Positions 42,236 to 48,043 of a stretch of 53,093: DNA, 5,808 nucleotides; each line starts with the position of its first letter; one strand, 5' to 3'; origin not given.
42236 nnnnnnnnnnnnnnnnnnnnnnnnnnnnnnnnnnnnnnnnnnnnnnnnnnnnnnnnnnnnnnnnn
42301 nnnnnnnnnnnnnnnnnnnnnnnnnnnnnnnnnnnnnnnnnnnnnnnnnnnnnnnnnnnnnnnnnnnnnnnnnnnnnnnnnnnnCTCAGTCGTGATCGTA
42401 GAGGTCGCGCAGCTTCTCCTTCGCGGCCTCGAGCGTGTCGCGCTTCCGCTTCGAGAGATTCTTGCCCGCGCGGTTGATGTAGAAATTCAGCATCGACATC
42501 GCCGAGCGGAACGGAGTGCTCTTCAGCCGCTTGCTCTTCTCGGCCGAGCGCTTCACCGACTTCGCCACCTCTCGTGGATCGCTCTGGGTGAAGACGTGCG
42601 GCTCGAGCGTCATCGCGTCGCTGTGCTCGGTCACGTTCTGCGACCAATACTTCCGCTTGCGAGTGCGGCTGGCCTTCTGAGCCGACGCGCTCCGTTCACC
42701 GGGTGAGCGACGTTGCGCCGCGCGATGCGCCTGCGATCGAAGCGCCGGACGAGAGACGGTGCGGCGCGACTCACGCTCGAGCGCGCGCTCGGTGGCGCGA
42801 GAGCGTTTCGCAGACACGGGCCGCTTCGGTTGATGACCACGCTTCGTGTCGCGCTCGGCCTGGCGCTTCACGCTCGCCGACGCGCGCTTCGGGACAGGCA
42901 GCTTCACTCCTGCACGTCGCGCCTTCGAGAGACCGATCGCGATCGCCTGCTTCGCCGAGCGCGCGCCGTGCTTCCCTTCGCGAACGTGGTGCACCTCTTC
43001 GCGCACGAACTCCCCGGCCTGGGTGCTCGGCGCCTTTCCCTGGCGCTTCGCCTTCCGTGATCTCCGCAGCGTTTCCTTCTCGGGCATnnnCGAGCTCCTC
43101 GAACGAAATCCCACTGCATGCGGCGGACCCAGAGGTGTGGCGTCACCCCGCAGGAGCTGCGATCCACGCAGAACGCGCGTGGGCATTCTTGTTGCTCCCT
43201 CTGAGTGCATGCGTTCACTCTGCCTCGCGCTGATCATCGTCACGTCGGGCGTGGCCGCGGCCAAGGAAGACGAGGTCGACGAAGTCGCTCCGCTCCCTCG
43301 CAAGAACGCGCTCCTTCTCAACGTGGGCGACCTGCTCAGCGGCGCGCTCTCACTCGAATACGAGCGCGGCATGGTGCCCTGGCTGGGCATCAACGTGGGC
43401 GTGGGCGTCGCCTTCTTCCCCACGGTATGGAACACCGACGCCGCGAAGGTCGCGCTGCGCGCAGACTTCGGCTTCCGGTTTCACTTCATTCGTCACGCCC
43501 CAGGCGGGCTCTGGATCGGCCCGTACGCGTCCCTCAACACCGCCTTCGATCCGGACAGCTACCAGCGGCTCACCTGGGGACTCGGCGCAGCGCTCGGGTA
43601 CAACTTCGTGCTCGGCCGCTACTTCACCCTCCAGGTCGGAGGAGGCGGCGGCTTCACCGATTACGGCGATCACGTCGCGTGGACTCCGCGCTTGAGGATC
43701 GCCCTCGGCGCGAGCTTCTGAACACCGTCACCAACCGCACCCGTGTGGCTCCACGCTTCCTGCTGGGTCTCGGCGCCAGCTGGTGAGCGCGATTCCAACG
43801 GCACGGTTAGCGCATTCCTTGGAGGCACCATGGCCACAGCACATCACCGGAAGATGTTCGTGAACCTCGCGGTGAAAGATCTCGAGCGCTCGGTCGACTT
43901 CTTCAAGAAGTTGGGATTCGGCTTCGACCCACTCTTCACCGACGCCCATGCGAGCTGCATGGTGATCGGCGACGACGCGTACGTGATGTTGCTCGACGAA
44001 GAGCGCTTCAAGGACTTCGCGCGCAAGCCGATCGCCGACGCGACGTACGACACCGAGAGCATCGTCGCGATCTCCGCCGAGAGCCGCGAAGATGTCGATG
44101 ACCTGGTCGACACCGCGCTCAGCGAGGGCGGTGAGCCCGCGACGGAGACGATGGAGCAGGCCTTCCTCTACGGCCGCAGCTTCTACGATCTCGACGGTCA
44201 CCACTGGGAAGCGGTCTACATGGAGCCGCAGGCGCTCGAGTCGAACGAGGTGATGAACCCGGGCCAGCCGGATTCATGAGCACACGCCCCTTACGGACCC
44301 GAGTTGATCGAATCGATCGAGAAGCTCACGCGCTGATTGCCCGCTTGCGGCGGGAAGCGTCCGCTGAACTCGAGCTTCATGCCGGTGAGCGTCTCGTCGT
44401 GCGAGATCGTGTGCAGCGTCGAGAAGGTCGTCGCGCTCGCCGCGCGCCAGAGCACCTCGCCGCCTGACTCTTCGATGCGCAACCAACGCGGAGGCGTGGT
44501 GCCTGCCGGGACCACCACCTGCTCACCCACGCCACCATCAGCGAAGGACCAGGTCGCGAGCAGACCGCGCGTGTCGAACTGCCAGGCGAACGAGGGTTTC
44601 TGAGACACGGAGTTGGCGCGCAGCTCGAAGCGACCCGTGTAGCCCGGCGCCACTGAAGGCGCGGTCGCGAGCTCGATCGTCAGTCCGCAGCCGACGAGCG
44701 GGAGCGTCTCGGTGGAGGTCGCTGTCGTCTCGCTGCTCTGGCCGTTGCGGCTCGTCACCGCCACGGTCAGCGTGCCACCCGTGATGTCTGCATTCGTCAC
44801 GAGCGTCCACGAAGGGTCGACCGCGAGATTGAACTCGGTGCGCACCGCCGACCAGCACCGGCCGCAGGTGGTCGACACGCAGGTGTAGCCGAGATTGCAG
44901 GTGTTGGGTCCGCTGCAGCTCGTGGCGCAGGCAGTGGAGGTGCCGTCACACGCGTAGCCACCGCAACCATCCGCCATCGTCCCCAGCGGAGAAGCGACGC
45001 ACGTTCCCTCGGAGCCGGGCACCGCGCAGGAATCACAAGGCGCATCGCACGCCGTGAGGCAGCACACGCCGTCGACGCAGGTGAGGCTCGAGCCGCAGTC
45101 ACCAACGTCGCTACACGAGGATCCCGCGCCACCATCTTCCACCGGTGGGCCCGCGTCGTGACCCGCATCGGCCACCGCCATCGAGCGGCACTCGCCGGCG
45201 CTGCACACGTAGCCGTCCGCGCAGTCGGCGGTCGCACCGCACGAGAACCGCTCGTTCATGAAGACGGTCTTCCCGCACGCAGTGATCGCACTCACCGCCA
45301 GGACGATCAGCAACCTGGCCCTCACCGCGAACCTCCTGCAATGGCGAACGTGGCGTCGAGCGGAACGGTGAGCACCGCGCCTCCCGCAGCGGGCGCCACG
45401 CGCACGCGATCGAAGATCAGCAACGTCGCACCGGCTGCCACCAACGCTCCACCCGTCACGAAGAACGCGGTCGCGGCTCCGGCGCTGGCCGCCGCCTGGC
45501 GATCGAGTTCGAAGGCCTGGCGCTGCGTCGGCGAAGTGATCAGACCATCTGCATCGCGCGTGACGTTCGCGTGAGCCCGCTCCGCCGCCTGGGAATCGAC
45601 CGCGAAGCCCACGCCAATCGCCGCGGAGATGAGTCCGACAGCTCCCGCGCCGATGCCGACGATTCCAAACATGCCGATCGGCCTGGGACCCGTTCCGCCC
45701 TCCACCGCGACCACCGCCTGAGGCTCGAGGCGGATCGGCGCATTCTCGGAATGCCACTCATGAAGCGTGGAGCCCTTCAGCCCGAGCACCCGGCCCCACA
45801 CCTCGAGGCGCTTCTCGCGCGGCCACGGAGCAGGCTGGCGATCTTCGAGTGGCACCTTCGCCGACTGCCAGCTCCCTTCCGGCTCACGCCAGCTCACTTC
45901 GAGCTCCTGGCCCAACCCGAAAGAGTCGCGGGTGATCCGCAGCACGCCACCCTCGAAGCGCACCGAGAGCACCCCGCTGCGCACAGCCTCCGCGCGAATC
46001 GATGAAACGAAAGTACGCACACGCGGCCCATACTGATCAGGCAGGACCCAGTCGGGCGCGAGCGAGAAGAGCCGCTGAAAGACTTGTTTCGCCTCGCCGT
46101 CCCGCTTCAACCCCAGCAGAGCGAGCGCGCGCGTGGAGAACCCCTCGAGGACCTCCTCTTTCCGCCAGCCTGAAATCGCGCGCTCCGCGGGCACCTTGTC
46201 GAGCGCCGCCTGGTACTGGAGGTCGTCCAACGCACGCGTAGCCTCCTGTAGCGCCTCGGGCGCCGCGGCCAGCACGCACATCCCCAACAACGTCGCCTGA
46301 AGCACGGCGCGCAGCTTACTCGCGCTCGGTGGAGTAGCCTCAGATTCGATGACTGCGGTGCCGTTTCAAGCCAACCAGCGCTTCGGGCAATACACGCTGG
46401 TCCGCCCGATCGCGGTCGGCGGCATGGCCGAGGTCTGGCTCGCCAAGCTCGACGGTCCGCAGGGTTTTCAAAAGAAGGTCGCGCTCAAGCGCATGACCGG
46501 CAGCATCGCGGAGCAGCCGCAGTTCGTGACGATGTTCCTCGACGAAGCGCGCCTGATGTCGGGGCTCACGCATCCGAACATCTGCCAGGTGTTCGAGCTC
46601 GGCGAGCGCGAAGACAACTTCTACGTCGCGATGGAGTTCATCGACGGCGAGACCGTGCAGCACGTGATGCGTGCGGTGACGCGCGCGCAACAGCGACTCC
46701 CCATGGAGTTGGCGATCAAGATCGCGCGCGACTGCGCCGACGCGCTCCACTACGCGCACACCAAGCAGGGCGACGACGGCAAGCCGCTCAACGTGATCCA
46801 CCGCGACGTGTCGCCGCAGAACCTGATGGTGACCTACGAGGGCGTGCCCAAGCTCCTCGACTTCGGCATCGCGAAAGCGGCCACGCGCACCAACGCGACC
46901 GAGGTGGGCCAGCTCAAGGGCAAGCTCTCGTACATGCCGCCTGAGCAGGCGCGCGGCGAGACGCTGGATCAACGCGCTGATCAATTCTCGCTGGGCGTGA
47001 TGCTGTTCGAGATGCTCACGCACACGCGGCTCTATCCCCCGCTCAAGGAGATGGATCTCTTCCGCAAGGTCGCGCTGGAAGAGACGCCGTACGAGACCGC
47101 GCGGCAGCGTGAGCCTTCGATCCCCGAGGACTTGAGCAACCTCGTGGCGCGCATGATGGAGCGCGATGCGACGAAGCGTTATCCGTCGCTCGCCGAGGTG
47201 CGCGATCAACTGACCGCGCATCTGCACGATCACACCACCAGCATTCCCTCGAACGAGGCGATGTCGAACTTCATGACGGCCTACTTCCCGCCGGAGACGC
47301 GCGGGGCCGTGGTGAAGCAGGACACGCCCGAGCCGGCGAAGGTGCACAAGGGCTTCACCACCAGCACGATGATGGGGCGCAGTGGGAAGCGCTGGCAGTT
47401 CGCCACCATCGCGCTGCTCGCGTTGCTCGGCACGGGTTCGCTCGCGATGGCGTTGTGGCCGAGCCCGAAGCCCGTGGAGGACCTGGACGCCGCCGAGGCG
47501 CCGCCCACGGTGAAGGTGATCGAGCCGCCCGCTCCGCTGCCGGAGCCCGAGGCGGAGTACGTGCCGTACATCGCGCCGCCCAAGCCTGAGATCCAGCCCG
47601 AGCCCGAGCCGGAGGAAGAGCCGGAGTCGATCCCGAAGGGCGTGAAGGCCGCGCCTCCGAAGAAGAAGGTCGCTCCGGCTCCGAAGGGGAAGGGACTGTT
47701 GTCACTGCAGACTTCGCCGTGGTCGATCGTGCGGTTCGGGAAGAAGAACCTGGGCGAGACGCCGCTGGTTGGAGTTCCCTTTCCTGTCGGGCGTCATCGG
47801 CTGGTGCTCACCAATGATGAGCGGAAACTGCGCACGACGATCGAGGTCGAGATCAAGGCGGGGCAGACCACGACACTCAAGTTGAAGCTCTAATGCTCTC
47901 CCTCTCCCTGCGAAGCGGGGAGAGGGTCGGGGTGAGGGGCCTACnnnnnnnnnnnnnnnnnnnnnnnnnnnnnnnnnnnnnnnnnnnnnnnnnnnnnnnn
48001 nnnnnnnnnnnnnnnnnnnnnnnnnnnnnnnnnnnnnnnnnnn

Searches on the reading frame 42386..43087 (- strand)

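Call 14: search_protein_families(library=pfam, proteins=[window:42386-43087:-], max_evalue=0.0001)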
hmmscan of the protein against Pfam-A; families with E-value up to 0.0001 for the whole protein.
window:42386-43087:- (233 aa): 2 families
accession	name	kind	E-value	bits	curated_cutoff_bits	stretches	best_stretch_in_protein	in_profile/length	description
PF11373.13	DUF3175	-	2.5e-40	137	27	1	147-231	1-85/86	Protein of unknown function (DUF3175)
PF20106.4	DUF6496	-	4.1e-07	30.7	24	1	32-65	22-56/58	Family of unknown function (DUF6496)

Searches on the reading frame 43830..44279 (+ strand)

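Call 14: search_protein_families(library=pfam, proteins=[window:43830-44279:+], max_evalue=0.0001)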
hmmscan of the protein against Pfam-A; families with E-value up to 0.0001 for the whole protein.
window:43830-44279:+ (149 aa): 2 families
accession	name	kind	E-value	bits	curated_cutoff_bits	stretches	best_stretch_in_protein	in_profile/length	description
PF00903.31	Glyoxalase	-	7.5e-08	33.2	20.6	1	11-127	5-120/121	Glyoxalase/Bleomycin resistance protein/Dioxygenase superfamily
PF22677.2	Ble-like_N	-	7.5e-08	32.4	24.5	1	8-47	2-41/41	Bleomycin resistance protein-like N-terminal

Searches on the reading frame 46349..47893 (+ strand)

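Call 14: search_protein_families(library=pfam, proteins=[window:46349-47893:+], max_evalue=0.0001)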
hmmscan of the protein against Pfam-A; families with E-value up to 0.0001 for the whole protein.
window:46349-47893:+ (514 aa): 3 families
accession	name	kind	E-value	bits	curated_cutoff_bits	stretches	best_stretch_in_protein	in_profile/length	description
PF00069.31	Pkinase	-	3.1e-38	132.1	31.7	1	19-278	5-252/263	Protein kinase domain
PF07714.23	PK_Tyr_Ser-Thr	-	3.1e-32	112.4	23.1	1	17-288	3-258/258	Protein tyrosine and serine/threonine kinase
PF01636.29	APH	-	6.5e-05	23.2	23.2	0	130-176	150-198/239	Phosphotransferase enzyme family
